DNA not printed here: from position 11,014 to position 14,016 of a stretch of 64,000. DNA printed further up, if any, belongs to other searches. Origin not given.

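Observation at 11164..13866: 900-aa fusion of a MOP/Wzx-type flippase with a cyanophycin-synthetase-like ATP-grasp domain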

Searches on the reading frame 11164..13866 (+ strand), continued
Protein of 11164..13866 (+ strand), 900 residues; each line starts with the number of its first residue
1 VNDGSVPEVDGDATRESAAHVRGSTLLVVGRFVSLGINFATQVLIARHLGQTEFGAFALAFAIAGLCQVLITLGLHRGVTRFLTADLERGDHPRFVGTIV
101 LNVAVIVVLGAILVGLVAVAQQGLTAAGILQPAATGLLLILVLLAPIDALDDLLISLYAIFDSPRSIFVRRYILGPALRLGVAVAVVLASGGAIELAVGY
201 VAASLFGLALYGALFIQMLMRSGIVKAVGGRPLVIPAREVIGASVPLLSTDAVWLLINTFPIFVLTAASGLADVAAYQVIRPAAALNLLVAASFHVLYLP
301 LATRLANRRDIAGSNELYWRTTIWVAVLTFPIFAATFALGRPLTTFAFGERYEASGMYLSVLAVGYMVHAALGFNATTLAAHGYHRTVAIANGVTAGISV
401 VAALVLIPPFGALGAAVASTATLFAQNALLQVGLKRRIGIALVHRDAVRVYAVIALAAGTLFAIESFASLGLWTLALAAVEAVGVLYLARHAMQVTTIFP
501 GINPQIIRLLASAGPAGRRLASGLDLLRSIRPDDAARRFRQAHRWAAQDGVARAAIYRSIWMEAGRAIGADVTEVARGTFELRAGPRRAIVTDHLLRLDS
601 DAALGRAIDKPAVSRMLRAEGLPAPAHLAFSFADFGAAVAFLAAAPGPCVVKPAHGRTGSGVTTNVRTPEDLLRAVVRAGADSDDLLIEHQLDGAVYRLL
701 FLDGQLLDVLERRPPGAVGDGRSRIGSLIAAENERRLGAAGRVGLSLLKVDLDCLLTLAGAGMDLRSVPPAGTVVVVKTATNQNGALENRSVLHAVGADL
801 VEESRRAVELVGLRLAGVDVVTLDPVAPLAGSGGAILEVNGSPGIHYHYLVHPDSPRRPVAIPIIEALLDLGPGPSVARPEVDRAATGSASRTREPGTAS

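Call 12: find_encoding_contigs(protein=P0015, flank=10000, max_places=2)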
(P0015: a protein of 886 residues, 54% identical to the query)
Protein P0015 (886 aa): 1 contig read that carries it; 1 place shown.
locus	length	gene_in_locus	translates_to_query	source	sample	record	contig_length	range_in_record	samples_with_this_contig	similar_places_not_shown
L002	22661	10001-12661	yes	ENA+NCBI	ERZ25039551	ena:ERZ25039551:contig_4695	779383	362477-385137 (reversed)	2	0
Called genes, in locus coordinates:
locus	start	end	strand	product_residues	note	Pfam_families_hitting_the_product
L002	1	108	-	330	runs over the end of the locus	-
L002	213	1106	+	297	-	PF00296:Bac_luciferase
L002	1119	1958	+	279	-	PF00583:Acetyltransf_1 (weak), PF08445:FR47 (weak)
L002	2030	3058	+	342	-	PF13480:Acetyltransf_6 (faint), PF00583:Acetyltransf_1 (weak), PF13673:Acetyltransf_10 (faint), PF13508:Acetyltransf_7 (weak), PF14542:Acetyltransf_CG (faint), PF13527:Acetyltransf_9 (weak), PF00583:Acetyltransf_1, PF13508:Acetyltransf_7, +1 more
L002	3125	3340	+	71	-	PF09754:PAC2 (weak)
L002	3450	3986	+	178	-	PF09754:PAC2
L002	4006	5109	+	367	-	-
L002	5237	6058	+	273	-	PF03737:RraA-like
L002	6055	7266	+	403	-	PF02786:CPSase_L_D2 (faint), PF15632:ATPgrasp_Ter (weak)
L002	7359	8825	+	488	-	PF03721:UDPG_MGDP_dh_N, PF00984:UDPG_MGDP_dh, PF03720:UDPG_MGDP_dh_C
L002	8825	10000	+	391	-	PF00180:Iso_dh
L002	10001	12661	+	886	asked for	PF01943:Polysacc_synt, PF13440:Polysacc_synt_3, PF03023:MurJ (weak), PF01554:MatE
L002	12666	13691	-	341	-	PF01904:DUF72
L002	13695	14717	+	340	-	PF08220:HTH_DeoR (weak), PF08279:HTH_11, PF12840:HTH_20 (weak), PF19187:HTH_PafC (faint), PF13280:WYL, PF25583:WCX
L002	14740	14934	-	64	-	-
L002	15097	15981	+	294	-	PF04228:Zn_peptidase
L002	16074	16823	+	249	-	PF20613:HipA_2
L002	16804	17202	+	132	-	PF11236:DUF3037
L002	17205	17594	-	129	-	-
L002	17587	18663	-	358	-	PF13349:DUF4097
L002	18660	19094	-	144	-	PF22747:Zn_ribbon_DUF2089, PF09862:DUF2089, PF13556:HTH_30 (faint)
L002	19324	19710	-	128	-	PF04075:F420H2_quin_red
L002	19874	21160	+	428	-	PF01979:Amidohydro_1, PF07969:Amidohydro_3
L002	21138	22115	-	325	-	-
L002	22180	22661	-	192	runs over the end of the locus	-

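Call 13: find_encoding_contigs(protein=P0019, flank=10000, max_places=2)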
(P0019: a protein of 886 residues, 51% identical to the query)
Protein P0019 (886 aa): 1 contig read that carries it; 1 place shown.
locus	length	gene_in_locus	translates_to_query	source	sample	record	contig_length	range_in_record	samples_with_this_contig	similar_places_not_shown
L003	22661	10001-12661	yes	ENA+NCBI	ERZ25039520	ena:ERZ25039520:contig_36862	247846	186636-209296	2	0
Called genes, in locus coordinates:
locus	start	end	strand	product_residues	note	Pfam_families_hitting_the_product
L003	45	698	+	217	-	PF00730:HhH-GPD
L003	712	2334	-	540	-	PF01266:DAO (faint), PF01946:Thi4 (faint), PF01593:Amino_oxidase, PF13450:NAD_binding_8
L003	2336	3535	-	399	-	PF01571:GCV_T, PF08669:GCV_T_C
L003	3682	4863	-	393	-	PF00155:Aminotran_1_2, PF01041:DegT_DnrJ_EryC1, PF01053:Cys_Met_Meta_PP (weak)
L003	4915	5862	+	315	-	PF00296:Bac_luciferase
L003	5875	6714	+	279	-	PF00583:Acetyltransf_1, PF08445:FR47 (faint)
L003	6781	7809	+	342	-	PF13527:Acetyltransf_9 (faint), PF00583:Acetyltransf_1, PF13673:Acetyltransf_10 (weak), PF13508:Acetyltransf_7 (weak), PF14542:Acetyltransf_CG (faint), PF08445:FR47 (faint), PF00583:Acetyltransf_1, PF13508:Acetyltransf_7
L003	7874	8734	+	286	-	PF09754:PAC2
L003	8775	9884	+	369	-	-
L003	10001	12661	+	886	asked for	PF01943:Polysacc_synt, PF13440:Polysacc_synt_3, PF01554:MatE (weak)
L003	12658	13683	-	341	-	PF01904:DUF72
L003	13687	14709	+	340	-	PF12840:HTH_20 (weak), PF08220:HTH_DeoR (weak), PF08279:HTH_11, PF13412:HTH_24 (faint), PF13280:WYL, PF25583:WCX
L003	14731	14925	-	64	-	-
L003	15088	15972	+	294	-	PF04228:Zn_peptidase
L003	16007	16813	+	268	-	PF20613:HipA_2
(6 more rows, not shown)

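Call 14: find_encoding_contigs(protein=P0021, flank=10000, max_places=2)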
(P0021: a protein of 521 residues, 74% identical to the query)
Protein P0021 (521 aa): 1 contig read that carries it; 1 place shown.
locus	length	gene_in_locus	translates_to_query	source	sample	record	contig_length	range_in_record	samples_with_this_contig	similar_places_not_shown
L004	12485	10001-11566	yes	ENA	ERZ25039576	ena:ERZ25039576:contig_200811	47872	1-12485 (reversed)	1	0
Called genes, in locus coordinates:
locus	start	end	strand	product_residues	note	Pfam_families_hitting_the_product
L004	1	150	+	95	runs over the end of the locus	PF05544:Pro_racemase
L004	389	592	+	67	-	-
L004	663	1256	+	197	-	-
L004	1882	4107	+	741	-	PF04536:TPM_phosphatase, PF20990:DUF2207_C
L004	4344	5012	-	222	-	PF13302:Acetyltransf_3, PF00583:Acetyltransf_1 (weak)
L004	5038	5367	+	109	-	PF12680:SnoaL_2 (faint)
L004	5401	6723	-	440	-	PF01476:LysM, PF23473:LysM3_LYK4_5 (weak)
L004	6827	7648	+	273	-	PF03737:RraA-like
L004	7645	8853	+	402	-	-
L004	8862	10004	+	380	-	PF00180:Iso_dh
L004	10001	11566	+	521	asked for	PF01943:Polysacc_synt, PF13440:Polysacc_synt_3 (weak)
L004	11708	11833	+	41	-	PF09055:Sod_Ni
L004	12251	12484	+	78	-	?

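Call 15: find_encoding_contigs(protein=P0022, flank=10000, max_places=2)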
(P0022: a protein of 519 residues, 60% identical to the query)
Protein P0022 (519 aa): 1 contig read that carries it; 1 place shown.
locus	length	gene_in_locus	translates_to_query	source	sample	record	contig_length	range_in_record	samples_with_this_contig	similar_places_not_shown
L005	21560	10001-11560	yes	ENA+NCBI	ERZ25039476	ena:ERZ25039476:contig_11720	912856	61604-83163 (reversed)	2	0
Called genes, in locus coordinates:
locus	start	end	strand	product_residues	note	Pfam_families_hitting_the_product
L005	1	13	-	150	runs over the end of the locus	PF02785:Biotin_carb_C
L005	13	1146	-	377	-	PF00289:Biotin_carb_N, PF02786:CPSase_L_D2, PF07478:Dala_Dala_lig_C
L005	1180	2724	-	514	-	PF01039:Carboxyl_trans, PF03255:ACCA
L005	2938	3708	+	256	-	PF00142:Fer4_NifH (weak), PF01656:CbiA, PF02374:ArsA_ATPase (weak), PF06564:CBP_BcsQ, PF09140:MipZ, PF10609:ParA, PF13614:AAA_31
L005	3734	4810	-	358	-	-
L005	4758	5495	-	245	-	PF01040:UbiA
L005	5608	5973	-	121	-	-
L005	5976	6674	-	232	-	PF01553:Acyltransferase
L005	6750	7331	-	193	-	-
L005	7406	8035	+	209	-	PF00300:His_Phos_1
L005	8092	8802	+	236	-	PF00571:CBS, PF04972:BON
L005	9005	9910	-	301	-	PF00581:Rhodanese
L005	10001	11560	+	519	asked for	PF01943:Polysacc_synt, PF13440:Polysacc_synt_3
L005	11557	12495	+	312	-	-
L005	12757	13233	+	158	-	PF00581:Rhodanese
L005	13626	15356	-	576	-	PF00140:Sigma70_r1_2, PF04542:Sigma70_r2, PF04539:Sigma70_r3, PF04545:Sigma70_r4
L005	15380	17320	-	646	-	PF01807:Zn_ribbon_DnaG, PF08275:DNAG_N, PF01751:Toprim, PF13155:Toprim_2, PF13662:Toprim_4, PF10410:DnaB_bind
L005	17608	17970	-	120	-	-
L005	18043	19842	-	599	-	-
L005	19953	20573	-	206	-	PF03352:Adenine_glyco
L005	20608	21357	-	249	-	PF00033:Cytochrome_B, PF14358:DUF4405 (weak), PF13631:Cytochrom_B_N_2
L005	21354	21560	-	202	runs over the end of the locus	-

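Call 16: find_encoding_contigs(protein=P0047, flank=10000, max_places=2)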
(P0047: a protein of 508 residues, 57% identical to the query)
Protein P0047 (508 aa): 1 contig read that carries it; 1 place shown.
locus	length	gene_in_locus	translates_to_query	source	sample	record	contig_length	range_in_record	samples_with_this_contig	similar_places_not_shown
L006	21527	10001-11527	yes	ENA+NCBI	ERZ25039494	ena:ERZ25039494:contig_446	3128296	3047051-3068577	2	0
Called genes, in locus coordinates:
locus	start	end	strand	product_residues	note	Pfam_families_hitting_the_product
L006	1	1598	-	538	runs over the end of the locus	PF00289:Biotin_carb_N, PF02786:CPSase_L_D2, PF07478:Dala_Dala_lig_C, PF02785:Biotin_carb_C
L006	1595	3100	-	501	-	PF01039:Carboxyl_trans, PF03255:ACCA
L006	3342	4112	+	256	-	PF00142:Fer4_NifH (weak), PF01656:CbiA, PF02374:ArsA_ATPase (weak), PF06564:CBP_BcsQ, PF09140:MipZ, PF10609:ParA, PF13614:AAA_31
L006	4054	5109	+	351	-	PF02195:ParB_N, PF17762:HTH_ParB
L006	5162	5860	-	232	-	PF01040:UbiA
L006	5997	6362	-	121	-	-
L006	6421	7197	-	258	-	PF01553:Acyltransferase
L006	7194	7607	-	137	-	-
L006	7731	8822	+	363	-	-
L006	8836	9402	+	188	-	PF04011:LemA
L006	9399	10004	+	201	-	PF00300:His_Phos_1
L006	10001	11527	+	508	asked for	PF01943:Polysacc_synt, PF13440:Polysacc_synt_3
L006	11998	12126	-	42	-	-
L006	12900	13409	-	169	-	-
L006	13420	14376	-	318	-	-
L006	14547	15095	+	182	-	PF00581:Rhodanese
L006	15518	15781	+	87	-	-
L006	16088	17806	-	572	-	PF00140:Sigma70_r1_2, PF04542:Sigma70_r2, PF04539:Sigma70_r3, PF04545:Sigma70_r4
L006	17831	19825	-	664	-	PF01807:Zn_ribbon_DnaG, PF08275:DNAG_N, PF01751:Toprim, PF13155:Toprim_2, PF13662:Toprim_4, PF10410:DnaB_bind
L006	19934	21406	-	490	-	-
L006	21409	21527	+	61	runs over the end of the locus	-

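Call 50: predict_structure(alignment_id=A2)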
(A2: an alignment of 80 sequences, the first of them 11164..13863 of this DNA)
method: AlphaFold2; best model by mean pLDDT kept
length: 900 residues; sequences in the alignment: 80
mean_pLDDT: 91.9   pTM: 0.83
mean pLDDT of the five models: 91.9, 91.3, 90.6, 90.5, 90.5
residues with pLDDT >= 90: 769; 70-90: 80; 50-70: 16; < 50: 35
segments of 3 or more residues with pLDDT < 50: 1-10, 876-900
pLDDT, mean of each block of 10 residues (from residue 1): 35 54 75 91 97 97 94 89 94 97 97 96 91 93 96 92 86 94 97 97 96 95 95 96 84 88 96 97 93 89 94 96 96 95 95 97 97 95 94 95 98 97 97 98 96 96 92 91 93 83 93 96 94 94 95 96 98 96 96 92 95 98 98 96 97 87 96 97 97 98 98 97 98 97 95 97 98 97 96 98 98 98 98 97 96 96 97 55 40 34
secondary structure, 60 per line:
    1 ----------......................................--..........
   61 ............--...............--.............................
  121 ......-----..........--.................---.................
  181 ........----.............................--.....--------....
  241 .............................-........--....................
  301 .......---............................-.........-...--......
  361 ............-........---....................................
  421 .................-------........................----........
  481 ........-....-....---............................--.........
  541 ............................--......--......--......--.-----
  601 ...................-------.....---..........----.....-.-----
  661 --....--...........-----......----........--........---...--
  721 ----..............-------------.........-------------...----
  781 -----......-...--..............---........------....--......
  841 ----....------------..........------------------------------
elements in order (helices of 4 or more, strands of 3 or more residues): H11-48 H51-72 H75-89 H92-126 H132-141 H144-160 H164-188 H193-221 H224-228 H237-269 H271-278 H281-307 H311-338 H340-348 H355-372 H374-381 H385-437 H445-468 H473-488 H490-493 H495-498 H502-529 H532-568 E571-576 E579-584 E587-592 H601-608 H610-619 E627-631 H635-644 E649-653 E663-666 H669-679 E685-690 E695-702 E705-712 E716-718 H725-738 H752-760 E774-776 E789-791 H798-811 E815-822 H829-832 E835-840 H845-848 H861-870
